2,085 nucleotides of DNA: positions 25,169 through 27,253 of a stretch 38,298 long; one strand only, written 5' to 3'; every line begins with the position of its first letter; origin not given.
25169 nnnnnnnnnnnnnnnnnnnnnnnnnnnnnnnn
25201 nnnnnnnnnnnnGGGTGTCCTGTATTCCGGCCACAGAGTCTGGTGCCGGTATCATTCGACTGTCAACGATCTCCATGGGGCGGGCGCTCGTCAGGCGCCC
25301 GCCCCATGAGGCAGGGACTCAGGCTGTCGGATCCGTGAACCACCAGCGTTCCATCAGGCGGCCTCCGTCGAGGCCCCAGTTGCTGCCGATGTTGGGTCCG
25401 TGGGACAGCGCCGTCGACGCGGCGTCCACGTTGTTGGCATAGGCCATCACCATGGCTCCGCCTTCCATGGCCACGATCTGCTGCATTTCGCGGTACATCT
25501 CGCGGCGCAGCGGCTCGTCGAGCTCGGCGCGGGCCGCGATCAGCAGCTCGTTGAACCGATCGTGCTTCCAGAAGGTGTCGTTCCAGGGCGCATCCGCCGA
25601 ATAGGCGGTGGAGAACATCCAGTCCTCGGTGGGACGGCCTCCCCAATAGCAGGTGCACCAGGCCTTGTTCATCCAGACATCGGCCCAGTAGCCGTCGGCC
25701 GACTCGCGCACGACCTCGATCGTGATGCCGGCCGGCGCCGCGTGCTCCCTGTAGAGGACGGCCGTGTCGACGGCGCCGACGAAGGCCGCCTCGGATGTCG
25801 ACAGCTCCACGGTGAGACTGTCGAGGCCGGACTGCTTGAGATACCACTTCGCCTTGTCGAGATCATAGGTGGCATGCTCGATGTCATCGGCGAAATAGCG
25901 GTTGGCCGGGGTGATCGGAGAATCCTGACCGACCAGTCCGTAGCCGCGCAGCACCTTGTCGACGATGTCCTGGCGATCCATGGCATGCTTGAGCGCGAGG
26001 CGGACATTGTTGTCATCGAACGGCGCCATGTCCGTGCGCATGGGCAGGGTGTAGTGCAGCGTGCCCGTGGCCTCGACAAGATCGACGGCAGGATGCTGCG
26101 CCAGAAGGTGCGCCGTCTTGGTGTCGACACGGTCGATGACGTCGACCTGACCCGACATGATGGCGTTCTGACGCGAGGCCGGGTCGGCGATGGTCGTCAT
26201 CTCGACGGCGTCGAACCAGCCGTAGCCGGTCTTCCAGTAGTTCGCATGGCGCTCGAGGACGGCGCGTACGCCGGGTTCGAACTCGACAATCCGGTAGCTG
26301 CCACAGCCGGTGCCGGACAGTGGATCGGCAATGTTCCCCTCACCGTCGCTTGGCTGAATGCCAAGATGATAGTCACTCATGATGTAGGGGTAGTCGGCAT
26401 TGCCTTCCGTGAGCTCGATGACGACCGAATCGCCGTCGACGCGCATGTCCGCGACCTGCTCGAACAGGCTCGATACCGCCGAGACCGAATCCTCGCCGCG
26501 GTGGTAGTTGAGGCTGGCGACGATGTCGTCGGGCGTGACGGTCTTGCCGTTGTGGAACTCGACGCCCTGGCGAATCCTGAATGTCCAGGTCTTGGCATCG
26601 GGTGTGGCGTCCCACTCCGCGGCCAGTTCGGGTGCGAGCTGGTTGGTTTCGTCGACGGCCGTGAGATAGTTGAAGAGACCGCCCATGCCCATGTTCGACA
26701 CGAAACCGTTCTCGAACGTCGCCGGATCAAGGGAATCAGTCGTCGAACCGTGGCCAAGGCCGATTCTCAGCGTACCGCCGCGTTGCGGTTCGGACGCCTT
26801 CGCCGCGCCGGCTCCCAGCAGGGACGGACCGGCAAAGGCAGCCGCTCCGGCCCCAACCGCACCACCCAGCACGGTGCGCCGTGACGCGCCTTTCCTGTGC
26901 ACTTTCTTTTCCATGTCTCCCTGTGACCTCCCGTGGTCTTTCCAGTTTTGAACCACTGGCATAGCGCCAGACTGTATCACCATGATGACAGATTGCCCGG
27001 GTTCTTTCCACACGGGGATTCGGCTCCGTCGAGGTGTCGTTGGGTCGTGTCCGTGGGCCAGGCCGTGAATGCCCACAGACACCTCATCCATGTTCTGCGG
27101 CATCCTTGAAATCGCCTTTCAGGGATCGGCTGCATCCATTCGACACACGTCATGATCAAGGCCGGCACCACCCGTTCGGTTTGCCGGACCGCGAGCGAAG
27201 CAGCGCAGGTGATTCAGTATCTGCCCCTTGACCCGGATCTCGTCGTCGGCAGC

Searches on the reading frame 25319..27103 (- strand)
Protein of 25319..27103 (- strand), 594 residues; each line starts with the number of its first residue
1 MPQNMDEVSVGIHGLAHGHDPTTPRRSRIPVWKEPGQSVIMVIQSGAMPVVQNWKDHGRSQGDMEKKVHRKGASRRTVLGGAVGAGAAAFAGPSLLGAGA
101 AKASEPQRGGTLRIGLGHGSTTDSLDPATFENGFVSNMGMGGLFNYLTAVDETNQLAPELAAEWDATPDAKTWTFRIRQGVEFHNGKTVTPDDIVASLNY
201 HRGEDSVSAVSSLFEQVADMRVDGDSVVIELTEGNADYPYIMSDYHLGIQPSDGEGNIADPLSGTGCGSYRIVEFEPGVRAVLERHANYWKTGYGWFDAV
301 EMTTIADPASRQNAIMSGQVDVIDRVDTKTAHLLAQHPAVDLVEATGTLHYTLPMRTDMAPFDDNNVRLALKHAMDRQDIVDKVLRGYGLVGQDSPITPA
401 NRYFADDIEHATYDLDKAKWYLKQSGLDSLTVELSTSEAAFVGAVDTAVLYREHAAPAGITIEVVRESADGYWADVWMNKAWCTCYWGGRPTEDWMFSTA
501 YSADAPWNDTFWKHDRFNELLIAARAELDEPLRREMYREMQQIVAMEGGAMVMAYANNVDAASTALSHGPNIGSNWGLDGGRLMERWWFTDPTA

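Call 65: search_protein_families(library=pfam, proteins=[window:25319-27103:-], max_evalue=0.00001)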
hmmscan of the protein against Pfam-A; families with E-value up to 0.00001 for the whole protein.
window:25319-27103:- (594 aa): 1 family
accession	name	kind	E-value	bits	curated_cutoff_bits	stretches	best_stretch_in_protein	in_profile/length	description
PF00496.27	SBP_bac_5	-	3.1e-65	221.1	32.4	1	156-507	2-366/368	Bacterial extracellular solute-binding proteins, family 5 Middle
